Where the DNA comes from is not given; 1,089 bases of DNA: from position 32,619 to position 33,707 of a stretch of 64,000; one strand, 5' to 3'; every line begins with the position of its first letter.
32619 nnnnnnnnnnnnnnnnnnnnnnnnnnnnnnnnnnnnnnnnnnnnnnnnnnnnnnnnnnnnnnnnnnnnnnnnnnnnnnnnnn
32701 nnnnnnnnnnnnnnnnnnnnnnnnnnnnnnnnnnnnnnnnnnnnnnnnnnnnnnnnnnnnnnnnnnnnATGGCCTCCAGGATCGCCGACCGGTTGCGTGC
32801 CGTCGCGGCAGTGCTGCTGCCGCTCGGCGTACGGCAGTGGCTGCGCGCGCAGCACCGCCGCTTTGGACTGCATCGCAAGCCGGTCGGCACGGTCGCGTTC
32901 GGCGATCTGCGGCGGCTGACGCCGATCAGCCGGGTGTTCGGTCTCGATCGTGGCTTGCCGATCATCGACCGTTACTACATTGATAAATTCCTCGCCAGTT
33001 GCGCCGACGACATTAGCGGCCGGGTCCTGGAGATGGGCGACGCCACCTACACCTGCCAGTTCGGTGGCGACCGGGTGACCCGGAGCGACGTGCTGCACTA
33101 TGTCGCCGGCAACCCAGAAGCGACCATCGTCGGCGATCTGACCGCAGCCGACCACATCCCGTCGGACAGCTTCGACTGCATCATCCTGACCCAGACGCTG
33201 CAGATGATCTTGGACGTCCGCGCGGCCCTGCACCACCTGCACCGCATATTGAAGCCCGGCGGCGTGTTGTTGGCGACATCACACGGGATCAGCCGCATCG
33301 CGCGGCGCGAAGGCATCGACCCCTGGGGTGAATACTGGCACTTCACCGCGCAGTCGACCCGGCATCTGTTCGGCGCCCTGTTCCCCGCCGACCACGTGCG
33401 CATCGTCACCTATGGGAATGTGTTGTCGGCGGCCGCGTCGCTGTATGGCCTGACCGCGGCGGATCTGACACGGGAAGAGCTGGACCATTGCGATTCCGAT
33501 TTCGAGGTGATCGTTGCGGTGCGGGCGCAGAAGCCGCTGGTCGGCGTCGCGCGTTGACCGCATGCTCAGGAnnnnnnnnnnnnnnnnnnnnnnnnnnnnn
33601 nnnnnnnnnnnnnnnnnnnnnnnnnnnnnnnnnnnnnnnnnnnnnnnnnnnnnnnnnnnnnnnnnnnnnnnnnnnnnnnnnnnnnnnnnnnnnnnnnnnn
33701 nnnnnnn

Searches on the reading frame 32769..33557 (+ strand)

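Call 34: search_protein_families(library=pfam, proteins=[window:32769-33557:+], max_evalue=0.001)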
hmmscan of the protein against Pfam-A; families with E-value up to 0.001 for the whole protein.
window:32769-33557:+ (262 aa): 5 families
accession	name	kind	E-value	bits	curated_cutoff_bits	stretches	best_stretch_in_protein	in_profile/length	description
PF13489.12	Methyltransf_23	-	2.3e-09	37.6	27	1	131-206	78-146/164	Methyltransferase domain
PF08241.18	Methyltransf_11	-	1.2e-08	35.8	21.2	1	119-168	46-94/95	Methyltransferase domain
PF08242.18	Methyltransf_12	-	5.5e-07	30.7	30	1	119-167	64-98/98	Methyltransferase domain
PF13649.12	Methyltransf_25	-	3.4e-05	24.9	27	1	120-165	51-97/97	Methyltransferase domain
PF13847.12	Methyltransf_31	-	8.9e-05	22.6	27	1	122-173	61-113/145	Methyltransferase domain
